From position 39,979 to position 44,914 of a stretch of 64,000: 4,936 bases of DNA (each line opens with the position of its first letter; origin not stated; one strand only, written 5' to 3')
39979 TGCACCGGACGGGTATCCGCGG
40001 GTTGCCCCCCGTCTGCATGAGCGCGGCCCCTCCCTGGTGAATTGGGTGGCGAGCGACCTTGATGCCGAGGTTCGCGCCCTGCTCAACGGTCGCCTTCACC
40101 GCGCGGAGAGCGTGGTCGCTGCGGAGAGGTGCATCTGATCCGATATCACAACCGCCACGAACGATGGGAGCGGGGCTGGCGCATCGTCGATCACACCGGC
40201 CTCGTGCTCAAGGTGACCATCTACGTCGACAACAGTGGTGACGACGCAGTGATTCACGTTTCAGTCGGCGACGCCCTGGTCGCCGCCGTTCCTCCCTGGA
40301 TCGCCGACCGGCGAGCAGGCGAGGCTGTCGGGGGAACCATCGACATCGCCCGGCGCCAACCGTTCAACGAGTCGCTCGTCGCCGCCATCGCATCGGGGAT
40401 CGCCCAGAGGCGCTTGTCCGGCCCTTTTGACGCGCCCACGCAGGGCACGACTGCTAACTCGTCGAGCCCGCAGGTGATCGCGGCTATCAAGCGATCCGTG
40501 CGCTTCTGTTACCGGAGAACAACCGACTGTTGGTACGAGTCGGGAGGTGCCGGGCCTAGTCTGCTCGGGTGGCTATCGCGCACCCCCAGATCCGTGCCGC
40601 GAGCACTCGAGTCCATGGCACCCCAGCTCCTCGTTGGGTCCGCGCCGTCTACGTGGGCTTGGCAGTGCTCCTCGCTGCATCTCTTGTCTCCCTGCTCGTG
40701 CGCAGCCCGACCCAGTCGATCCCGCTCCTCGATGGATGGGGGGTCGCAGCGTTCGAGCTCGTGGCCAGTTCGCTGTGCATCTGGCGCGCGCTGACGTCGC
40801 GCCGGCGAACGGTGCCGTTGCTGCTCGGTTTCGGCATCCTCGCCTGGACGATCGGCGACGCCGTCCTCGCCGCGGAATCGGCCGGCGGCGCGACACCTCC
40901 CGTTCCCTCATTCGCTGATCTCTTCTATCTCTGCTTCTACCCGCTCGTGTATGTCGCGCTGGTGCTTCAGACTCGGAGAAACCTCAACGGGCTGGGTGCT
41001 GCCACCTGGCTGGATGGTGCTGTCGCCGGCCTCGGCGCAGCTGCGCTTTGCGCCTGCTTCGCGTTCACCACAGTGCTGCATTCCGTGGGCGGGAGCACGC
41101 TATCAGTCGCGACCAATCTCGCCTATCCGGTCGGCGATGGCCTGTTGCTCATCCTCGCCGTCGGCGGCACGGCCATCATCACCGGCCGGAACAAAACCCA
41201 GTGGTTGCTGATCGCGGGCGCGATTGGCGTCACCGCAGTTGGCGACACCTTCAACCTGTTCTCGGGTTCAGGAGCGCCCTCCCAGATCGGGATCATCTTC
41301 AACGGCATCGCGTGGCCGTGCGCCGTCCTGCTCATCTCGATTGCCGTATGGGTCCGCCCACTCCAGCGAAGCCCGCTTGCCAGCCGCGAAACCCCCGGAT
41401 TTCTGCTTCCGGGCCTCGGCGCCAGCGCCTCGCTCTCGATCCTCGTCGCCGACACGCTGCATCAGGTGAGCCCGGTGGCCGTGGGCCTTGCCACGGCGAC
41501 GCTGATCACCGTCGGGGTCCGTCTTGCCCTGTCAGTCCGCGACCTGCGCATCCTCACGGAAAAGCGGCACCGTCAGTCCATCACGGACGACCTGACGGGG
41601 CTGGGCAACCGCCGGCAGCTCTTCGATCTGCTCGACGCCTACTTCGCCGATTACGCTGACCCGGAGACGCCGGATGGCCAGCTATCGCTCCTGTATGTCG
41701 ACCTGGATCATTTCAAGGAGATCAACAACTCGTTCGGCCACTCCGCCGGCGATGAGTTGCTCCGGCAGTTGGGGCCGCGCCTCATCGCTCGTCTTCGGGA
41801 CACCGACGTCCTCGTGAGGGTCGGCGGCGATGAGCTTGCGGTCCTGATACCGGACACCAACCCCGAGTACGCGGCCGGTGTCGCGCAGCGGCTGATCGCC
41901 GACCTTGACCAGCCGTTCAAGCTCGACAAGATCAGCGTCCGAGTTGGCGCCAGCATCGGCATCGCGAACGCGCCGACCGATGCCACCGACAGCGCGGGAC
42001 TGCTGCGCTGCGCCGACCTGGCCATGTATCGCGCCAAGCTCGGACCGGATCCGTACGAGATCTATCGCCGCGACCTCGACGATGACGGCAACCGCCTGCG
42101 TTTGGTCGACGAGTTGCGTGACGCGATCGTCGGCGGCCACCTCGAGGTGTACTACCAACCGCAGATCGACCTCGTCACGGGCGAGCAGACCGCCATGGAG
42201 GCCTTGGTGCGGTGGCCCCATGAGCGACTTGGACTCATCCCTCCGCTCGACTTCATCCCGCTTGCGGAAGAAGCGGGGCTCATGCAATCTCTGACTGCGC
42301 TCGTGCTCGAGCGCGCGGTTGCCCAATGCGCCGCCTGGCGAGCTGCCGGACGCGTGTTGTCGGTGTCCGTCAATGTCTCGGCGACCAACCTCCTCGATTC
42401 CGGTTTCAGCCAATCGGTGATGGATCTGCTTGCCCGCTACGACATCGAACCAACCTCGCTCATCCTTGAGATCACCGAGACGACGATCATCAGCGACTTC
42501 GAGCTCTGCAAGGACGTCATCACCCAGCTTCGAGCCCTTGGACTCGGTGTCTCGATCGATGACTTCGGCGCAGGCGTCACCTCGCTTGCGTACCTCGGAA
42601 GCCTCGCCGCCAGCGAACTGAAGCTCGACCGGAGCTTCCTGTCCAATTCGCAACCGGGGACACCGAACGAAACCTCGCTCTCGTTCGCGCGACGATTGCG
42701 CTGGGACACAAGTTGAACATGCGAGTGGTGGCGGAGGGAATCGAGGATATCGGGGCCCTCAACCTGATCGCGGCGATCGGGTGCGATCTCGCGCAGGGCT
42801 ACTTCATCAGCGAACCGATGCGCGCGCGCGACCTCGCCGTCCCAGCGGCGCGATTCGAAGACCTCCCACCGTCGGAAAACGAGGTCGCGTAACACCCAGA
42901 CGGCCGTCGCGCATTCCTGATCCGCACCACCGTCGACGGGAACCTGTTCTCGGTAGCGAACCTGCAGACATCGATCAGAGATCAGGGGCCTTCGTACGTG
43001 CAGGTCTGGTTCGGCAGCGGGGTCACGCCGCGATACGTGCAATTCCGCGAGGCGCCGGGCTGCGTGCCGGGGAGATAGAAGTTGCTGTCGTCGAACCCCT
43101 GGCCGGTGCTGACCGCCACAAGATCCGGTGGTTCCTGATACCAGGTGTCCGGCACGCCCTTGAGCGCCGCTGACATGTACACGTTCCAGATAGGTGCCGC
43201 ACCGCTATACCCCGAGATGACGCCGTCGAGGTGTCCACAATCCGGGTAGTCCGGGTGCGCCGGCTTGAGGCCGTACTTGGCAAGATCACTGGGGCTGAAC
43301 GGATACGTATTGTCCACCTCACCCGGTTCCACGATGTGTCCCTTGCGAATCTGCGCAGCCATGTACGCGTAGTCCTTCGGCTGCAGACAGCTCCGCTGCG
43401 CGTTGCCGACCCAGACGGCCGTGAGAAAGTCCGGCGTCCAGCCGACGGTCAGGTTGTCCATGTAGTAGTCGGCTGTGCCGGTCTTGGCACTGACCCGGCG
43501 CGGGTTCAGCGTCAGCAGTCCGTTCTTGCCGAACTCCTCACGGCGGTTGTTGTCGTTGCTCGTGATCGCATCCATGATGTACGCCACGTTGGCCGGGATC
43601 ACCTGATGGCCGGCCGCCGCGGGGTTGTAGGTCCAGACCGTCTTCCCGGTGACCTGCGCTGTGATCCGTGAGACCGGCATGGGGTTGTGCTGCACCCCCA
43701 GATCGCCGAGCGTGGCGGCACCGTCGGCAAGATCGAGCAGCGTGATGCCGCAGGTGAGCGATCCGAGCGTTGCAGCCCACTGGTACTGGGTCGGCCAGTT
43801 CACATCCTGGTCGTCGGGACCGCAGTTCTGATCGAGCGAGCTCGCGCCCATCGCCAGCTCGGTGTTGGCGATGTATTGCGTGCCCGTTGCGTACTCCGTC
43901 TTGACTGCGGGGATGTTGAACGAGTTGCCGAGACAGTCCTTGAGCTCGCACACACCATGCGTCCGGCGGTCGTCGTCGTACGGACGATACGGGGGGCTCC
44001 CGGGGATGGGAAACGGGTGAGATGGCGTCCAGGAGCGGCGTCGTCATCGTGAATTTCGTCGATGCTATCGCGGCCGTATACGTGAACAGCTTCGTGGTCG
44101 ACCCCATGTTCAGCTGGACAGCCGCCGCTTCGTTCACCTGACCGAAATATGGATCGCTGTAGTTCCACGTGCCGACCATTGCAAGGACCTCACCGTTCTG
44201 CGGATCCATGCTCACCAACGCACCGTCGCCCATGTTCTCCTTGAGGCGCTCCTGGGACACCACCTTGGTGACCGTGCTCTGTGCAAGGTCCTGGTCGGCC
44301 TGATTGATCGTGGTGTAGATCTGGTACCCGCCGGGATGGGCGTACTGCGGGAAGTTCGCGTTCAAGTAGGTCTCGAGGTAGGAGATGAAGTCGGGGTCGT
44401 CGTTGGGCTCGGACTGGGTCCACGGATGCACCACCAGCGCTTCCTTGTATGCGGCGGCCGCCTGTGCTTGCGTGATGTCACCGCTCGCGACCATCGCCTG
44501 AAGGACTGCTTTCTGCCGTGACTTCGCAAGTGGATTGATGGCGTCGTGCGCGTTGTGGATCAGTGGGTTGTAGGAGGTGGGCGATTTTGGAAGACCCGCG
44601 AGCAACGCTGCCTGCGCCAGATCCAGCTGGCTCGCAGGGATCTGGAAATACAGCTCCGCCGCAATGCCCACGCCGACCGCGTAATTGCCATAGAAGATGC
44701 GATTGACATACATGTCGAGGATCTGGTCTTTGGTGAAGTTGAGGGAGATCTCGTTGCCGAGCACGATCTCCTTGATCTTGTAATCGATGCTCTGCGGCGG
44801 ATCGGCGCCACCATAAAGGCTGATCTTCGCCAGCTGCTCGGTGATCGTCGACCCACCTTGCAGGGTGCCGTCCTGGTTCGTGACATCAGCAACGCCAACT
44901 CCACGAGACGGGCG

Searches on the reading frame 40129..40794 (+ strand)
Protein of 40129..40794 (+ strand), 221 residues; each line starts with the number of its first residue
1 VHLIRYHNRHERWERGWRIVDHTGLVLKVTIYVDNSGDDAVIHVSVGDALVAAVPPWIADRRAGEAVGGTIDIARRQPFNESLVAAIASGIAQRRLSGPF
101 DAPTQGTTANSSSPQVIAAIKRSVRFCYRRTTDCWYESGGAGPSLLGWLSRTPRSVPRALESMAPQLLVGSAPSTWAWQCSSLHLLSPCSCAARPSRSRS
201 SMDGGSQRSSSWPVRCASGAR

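Call 5: search_protein_families(library=pfam, proteins=[window:40129-40794:+], max_evalue=1)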
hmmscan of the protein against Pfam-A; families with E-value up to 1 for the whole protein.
window:40129-40794:+ (221 aa): 0 families

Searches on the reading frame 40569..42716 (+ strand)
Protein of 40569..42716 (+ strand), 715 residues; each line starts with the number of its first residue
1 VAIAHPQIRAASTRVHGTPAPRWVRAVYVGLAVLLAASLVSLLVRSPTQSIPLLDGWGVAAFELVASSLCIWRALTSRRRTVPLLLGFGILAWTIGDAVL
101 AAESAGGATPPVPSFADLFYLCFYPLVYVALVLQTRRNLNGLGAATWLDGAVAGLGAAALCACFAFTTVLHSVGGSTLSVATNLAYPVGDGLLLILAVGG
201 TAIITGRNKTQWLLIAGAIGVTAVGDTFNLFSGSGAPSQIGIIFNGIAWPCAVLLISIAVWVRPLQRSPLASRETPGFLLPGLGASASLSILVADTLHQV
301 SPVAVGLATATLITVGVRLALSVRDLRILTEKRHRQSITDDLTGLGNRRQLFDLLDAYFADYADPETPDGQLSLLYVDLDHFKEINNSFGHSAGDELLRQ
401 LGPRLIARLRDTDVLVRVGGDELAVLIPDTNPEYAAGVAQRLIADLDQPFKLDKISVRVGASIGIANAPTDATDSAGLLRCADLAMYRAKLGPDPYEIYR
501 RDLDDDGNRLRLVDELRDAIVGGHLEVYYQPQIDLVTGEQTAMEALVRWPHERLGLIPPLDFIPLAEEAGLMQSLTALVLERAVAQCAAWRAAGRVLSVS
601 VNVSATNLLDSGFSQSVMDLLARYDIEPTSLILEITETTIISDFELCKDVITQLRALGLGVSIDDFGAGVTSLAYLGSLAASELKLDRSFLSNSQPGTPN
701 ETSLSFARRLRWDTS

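Call 76: search_protein_families(library=pfam, proteins=[window:40569-42716:+], max_evalue=0.001)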
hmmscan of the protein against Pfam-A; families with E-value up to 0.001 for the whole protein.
window:40569-42716:+ (715 aa): 3 families
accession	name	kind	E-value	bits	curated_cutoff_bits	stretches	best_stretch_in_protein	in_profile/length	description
PF00563.25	EAL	-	2.2e-49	168.4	31.3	1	514-695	2-183/236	EAL domain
PF00990.26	GGDEF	-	6.4e-38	130.5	23.8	1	338-491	2-156/161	Diguanylate cyclase, GGDEF domain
PF17853.6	GGDEF_2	-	0.00072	20.2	24.5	0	393-462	33-94/116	GGDEF-like domain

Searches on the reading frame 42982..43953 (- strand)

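Call 76: search_protein_families(library=pfam, proteins=[window:42982-43953:-], max_evalue=0.001)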
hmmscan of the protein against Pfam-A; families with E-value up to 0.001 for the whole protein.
window:42982-43953:- (323 aa): 1 family
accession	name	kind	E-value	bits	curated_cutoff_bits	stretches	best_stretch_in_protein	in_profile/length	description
PF00905.27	Transpeptidase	-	6.5e-06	26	22.1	1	4-175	95-267/299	Penicillin binding protein transpeptidase domain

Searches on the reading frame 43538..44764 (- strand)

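Call 76: search_protein_families(library=pfam, proteins=[window:43538-44764:-], max_evalue=0.001)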
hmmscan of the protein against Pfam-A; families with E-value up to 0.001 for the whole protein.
window:43538-44764:- (408 aa): 2 families
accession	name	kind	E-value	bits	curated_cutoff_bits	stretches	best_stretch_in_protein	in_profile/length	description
PF00912.28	Transgly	-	4.5e-21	75.5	27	1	5-91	97-177/178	Transglycosylase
PF00905.27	Transpeptidase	-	8.1e-07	29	22.1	1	181-239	1-61/299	Penicillin binding protein transpeptidase domain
